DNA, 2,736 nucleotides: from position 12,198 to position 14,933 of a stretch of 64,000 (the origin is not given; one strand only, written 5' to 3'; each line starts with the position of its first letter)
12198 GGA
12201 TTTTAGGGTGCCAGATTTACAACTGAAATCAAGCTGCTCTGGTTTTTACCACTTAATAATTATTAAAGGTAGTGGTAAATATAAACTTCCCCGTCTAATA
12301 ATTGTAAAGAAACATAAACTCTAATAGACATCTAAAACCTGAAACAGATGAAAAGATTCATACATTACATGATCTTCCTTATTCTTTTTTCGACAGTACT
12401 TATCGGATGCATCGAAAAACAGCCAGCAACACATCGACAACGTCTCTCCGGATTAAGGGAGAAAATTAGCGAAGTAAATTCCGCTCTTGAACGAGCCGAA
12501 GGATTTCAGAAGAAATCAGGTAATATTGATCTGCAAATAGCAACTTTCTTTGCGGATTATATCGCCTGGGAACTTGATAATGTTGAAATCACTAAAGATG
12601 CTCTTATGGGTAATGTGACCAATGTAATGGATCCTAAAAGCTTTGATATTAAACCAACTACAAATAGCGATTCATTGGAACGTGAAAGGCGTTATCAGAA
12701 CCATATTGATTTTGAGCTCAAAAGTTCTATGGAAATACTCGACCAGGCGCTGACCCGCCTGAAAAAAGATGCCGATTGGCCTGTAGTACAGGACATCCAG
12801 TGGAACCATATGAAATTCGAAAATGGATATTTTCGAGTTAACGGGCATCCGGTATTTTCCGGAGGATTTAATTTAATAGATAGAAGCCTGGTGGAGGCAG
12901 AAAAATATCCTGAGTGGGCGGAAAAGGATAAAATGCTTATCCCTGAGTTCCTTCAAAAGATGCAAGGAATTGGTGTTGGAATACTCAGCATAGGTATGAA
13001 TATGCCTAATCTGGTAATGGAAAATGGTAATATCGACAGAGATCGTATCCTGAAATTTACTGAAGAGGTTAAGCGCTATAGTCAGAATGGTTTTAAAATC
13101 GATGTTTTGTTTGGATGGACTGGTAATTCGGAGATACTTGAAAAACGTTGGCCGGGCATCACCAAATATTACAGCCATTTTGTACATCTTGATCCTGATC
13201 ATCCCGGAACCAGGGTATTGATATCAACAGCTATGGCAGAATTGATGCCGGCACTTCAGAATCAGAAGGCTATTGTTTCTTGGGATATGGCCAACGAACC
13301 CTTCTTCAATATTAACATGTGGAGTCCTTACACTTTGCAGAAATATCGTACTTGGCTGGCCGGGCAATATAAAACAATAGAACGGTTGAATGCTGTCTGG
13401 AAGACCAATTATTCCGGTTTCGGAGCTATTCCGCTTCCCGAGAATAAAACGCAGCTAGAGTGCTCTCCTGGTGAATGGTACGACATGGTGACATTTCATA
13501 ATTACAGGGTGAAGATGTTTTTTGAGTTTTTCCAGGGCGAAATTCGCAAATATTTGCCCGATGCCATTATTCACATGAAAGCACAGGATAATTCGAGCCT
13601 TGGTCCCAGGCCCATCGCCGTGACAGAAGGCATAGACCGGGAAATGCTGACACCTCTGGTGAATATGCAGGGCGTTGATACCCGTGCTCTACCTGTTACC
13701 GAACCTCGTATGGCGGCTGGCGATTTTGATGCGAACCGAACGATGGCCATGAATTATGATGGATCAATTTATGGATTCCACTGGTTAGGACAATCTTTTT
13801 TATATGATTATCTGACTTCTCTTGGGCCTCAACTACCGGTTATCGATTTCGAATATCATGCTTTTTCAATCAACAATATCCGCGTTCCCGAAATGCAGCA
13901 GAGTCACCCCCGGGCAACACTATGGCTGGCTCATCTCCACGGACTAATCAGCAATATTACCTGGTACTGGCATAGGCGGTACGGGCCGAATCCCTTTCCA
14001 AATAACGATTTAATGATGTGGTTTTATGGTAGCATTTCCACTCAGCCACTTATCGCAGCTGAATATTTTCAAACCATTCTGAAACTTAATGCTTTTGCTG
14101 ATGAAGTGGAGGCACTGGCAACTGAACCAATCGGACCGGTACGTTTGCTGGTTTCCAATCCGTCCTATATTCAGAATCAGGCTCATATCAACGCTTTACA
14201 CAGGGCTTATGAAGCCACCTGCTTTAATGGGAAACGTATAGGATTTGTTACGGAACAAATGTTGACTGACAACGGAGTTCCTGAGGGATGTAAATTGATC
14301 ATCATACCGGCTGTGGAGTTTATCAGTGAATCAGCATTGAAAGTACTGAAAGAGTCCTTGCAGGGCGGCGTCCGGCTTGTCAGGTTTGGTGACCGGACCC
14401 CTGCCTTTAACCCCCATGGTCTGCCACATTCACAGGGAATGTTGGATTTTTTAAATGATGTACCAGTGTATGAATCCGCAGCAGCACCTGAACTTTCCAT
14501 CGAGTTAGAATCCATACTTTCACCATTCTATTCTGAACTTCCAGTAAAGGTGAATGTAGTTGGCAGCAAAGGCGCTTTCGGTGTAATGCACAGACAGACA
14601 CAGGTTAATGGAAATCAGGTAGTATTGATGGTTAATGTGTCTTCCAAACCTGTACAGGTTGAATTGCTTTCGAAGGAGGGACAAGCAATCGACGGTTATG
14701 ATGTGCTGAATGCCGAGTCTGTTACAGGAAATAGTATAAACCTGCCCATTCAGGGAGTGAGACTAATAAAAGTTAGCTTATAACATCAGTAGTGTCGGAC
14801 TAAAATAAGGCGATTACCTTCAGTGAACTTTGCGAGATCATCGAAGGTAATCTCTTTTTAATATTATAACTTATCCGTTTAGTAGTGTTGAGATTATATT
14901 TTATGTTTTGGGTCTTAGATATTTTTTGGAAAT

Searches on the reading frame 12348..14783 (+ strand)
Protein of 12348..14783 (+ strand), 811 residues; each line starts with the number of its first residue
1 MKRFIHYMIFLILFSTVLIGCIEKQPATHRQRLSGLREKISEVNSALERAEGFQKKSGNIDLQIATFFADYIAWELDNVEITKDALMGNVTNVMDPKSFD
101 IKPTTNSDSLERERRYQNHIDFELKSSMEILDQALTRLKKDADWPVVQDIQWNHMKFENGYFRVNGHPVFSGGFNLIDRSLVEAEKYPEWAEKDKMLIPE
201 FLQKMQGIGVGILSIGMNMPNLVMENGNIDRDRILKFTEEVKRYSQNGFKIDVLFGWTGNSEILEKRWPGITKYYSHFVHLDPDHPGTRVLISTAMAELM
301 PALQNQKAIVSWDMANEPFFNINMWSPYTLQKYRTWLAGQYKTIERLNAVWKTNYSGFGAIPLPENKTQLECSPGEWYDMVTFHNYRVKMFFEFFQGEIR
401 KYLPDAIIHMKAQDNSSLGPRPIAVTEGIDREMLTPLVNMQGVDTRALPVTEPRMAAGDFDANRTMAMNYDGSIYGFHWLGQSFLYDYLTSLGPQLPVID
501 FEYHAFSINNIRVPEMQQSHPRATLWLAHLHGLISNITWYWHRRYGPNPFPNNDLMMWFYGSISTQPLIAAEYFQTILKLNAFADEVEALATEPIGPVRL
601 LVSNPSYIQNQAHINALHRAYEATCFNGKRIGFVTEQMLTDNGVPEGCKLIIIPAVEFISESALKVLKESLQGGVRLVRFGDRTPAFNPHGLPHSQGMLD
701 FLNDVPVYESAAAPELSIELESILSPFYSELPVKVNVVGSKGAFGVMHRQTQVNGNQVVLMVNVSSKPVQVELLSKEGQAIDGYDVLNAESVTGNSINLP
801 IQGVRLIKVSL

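Call 84: search_protein_families(library=pfam, proteins=[window:12348-14783:+], max_evalue=0.00001)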
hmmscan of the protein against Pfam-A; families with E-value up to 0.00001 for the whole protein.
window:12348-14783:+ (811 aa): 1 family
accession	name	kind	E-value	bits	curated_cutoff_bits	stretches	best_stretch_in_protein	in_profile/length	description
PF02449.21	Glyco_hydro_42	-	9.8e-14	51.9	21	1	261-410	81-235/376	Beta-galactosidase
